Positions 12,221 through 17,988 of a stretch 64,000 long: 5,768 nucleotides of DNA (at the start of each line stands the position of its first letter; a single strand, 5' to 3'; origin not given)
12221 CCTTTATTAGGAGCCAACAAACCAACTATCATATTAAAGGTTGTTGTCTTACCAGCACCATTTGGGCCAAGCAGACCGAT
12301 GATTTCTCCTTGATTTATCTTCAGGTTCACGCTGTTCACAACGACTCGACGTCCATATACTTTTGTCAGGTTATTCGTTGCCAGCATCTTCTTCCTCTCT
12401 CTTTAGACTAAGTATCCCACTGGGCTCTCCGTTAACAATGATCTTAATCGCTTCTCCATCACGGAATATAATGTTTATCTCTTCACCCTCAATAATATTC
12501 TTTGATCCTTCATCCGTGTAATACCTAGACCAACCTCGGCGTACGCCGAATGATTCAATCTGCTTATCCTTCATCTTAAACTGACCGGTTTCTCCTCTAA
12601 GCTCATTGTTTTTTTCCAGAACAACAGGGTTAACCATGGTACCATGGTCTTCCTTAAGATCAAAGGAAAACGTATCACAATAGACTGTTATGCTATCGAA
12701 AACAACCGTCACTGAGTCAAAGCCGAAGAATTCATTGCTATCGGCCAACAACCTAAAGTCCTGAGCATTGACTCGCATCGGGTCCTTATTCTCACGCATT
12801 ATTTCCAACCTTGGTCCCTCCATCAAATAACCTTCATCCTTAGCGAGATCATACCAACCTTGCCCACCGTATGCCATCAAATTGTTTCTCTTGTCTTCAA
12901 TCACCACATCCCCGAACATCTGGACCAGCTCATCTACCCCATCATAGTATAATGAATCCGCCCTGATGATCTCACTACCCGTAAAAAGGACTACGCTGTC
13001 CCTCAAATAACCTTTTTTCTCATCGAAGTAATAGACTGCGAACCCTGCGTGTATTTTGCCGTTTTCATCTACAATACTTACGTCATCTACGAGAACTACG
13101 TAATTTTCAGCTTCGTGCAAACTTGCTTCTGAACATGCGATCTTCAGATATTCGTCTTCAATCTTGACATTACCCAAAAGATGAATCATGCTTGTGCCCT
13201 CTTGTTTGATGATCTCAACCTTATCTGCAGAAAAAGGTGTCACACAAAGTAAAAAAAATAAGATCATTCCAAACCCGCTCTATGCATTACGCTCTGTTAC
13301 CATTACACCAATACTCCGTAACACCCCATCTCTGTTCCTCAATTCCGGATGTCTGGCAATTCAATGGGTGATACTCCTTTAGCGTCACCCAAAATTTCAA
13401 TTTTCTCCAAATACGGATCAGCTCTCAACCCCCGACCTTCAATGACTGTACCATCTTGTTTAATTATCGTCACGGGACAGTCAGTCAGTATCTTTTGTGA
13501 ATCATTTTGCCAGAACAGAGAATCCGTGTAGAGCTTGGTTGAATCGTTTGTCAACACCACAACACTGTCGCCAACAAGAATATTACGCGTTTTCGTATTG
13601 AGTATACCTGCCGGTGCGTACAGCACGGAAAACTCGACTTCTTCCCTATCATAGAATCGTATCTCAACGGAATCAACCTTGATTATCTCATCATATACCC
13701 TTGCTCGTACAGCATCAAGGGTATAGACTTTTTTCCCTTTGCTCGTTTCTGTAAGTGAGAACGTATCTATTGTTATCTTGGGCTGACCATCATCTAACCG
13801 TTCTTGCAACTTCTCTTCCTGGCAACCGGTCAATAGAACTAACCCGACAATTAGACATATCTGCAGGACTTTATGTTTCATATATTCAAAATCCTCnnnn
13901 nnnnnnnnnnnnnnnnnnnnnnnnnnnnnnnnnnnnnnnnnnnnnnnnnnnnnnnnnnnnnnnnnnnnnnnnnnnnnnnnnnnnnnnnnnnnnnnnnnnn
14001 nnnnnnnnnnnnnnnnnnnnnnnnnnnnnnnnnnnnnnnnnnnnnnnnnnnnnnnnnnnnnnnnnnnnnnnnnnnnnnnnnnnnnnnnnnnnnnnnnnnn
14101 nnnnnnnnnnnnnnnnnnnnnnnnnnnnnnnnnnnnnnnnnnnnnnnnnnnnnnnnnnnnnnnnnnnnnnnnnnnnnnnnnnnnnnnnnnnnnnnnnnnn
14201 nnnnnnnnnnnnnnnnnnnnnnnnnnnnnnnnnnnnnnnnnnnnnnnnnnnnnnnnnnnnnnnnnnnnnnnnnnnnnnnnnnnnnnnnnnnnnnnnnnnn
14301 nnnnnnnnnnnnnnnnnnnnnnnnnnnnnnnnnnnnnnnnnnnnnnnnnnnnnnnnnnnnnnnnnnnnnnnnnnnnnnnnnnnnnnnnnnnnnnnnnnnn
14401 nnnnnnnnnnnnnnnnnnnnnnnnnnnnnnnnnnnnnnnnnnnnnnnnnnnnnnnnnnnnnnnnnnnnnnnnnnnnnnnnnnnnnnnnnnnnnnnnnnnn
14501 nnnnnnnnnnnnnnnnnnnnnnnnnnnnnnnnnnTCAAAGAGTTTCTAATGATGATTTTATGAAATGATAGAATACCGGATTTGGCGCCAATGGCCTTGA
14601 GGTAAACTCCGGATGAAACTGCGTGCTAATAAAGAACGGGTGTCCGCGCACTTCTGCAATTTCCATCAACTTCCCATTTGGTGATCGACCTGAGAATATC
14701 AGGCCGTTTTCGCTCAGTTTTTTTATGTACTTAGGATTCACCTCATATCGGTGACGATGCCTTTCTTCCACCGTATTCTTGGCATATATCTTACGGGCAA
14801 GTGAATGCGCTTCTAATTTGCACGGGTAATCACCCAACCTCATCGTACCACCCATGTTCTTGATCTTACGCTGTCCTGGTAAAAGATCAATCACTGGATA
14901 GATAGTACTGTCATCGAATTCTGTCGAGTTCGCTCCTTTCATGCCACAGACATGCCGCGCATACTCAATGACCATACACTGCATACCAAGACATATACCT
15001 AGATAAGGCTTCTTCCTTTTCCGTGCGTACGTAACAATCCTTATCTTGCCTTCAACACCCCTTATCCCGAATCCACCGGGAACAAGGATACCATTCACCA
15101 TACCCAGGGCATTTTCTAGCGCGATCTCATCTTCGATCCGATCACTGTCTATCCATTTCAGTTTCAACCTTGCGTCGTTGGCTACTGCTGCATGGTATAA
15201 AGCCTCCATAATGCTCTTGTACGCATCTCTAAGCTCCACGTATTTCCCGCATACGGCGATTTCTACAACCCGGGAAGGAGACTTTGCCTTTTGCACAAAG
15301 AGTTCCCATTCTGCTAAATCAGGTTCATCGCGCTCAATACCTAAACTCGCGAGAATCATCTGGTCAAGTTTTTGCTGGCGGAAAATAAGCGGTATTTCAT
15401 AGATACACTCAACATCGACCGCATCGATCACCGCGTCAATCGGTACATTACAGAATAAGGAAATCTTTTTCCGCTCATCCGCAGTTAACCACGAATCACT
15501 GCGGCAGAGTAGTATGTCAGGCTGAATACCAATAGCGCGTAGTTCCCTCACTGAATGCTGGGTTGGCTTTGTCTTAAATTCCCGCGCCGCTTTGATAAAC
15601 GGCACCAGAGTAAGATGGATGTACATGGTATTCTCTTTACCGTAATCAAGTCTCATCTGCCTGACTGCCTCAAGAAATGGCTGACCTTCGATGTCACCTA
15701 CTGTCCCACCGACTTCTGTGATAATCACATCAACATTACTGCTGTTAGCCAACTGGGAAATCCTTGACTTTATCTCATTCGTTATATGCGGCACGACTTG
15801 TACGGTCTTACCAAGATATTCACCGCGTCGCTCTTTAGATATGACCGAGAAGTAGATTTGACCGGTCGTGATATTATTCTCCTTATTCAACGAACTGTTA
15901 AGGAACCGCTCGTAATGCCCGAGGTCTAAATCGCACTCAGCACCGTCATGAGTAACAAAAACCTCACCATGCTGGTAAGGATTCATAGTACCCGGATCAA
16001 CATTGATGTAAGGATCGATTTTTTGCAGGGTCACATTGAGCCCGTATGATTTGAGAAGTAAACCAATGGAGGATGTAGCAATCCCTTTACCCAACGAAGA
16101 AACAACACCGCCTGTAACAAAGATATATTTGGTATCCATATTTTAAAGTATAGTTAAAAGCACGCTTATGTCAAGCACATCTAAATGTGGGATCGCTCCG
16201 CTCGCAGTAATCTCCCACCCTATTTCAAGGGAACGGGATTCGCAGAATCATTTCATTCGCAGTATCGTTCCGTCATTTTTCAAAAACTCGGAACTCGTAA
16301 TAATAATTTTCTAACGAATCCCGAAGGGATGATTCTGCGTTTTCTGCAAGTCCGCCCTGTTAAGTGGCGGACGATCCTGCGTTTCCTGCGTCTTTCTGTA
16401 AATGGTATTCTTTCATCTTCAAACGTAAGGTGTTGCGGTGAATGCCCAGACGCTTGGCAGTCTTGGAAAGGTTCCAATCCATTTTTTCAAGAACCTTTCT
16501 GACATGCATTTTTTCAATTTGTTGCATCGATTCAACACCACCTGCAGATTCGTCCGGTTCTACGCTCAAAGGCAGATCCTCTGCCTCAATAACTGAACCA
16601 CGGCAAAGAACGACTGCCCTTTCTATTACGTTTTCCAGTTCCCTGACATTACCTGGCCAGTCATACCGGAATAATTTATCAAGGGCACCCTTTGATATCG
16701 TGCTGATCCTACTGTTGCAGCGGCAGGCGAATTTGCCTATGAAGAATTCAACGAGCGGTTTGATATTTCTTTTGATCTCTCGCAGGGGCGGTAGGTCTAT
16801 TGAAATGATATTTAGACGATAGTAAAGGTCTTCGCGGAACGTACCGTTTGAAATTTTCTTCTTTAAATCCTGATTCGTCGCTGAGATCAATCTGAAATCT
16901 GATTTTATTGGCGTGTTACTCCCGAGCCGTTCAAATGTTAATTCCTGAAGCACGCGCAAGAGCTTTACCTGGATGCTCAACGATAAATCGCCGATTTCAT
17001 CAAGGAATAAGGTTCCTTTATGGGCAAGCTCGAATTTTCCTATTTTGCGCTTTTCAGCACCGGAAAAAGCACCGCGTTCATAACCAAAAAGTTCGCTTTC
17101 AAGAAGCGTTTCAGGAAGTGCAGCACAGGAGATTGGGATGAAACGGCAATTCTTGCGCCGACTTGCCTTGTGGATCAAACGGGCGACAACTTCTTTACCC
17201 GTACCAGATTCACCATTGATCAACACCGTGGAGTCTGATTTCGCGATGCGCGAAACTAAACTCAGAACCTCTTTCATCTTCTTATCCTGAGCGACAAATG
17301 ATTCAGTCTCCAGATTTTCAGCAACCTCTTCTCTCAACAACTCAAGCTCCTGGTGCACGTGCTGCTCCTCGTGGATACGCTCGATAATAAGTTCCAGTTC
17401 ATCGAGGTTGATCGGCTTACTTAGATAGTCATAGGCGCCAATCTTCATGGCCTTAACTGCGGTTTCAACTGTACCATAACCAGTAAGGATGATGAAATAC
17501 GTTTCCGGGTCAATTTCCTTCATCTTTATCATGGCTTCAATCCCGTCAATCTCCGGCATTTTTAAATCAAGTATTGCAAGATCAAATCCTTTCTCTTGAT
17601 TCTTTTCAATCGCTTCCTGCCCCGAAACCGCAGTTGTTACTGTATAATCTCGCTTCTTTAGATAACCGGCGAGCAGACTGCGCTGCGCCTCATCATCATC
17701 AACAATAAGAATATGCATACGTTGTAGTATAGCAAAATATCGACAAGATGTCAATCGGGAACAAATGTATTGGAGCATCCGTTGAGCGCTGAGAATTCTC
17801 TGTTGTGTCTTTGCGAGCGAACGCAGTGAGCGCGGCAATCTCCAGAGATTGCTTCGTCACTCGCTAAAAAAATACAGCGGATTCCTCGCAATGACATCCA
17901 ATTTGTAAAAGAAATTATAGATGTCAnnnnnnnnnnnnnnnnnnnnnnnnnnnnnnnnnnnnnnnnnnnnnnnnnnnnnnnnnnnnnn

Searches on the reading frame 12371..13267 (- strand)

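Call 46: search_protein_families(library=pfam, proteins=[window:12371-13267:-], max_evalue=0.0001)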
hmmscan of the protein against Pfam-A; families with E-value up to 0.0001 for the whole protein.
window:12371-13267:- (298 aa): 1 family
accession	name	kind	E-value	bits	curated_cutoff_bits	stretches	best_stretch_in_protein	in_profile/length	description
PF13100.11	OstA_2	-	2e-08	34.5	21.2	1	14-136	9-132/158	OstA-like protein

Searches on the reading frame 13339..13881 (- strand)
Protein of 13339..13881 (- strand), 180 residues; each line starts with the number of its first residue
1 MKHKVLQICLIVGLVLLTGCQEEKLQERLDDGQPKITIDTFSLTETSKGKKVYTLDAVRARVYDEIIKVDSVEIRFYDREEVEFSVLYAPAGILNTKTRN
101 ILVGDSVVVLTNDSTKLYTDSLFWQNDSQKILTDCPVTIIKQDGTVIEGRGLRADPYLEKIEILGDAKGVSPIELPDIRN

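Call 46: search_protein_families(library=pfam, proteins=[window:13339-13881:-], max_evalue=0.0001)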
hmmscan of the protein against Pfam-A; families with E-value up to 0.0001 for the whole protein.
window:13339-13881:- (180 aa): 1 family
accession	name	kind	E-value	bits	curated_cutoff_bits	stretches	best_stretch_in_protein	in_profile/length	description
PF06835.18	LptC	-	1.6e-14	54.3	21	1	9-170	8-173/175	Lipopolysaccharide-assembly, LptC-related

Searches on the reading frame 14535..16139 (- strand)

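Call 46: search_protein_families(library=pfam, proteins=[window:14535-16139:-], max_evalue=0.0001)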
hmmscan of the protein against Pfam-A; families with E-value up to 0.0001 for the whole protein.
window:14535-16139:- (534 aa): 3 families
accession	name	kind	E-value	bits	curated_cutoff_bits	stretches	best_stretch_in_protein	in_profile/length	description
PF06418.20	CTP_synth_N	-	5.2e-130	433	26.1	1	4-267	1-264/265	CTP synthase N-terminus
PF00117.34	GATase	-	8e-42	143.5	22.8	1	303-528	2-189/190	Glutamine amidotransferase class-I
PF07722.19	Peptidase_C26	-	1.3e-06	28.8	20.5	1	366-511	95-219/219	Peptidase C26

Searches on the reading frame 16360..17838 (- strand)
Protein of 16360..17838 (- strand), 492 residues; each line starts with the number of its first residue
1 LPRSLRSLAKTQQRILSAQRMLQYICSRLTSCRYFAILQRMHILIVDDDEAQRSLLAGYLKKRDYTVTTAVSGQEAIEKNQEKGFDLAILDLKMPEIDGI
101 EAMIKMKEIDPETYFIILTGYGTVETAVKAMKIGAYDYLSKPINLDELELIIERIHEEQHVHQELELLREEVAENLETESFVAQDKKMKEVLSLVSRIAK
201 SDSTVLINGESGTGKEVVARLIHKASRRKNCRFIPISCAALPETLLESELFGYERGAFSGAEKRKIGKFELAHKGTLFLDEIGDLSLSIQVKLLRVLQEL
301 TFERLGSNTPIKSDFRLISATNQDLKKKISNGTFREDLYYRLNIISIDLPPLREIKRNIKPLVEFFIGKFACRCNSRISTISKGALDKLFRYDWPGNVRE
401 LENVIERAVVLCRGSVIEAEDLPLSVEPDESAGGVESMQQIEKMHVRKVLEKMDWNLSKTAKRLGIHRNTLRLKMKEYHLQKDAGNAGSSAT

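Call 46: search_protein_families(library=pfam, proteins=[window:16360-17838:-], max_evalue=0.0001)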
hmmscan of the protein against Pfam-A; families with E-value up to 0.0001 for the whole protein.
window:16360-17838:- (492 aa): 9 families
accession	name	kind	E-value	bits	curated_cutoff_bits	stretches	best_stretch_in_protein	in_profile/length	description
PF00158.32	Sigma54_activat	-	4.4e-71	238.4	20.2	1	182-347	2-167/168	Sigma-54 interaction domain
PF00072.30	Response_reg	-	1.7e-30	105.8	30.2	1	43-152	1-110/111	Response regulator receiver domain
PF25601.1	AAA_lid_14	-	3e-24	85.1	27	1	353-431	1-79/87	AAA+ ATPase lid domain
PF14532.12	Sigma54_activ_2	-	4.4e-20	72.8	25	1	186-352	5-138/138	Sigma-54 interaction domain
PF02954.25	HTH_8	-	3.5e-14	52.7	22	1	438-478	2-42/42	Bacterial regulatory protein, Fis family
PF07728.20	AAA_5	-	2.1e-06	28.3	22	1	205-323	2-123/139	AAA domain (dynein-related subfamily)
PF13191.12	AAA_16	-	3.3e-05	24.9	32.6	1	181-254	2-82/167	AAA ATPase domain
PF01078.27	Mg_chelatase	-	4.5e-05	23.4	20.3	0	260-322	93-157/207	Magnesium chelatase, subunit ChlI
PF13556.12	HTH_30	-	5.6e-05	23.3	27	0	454-474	12-32/59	PucR C-terminal helix-turn-helix domain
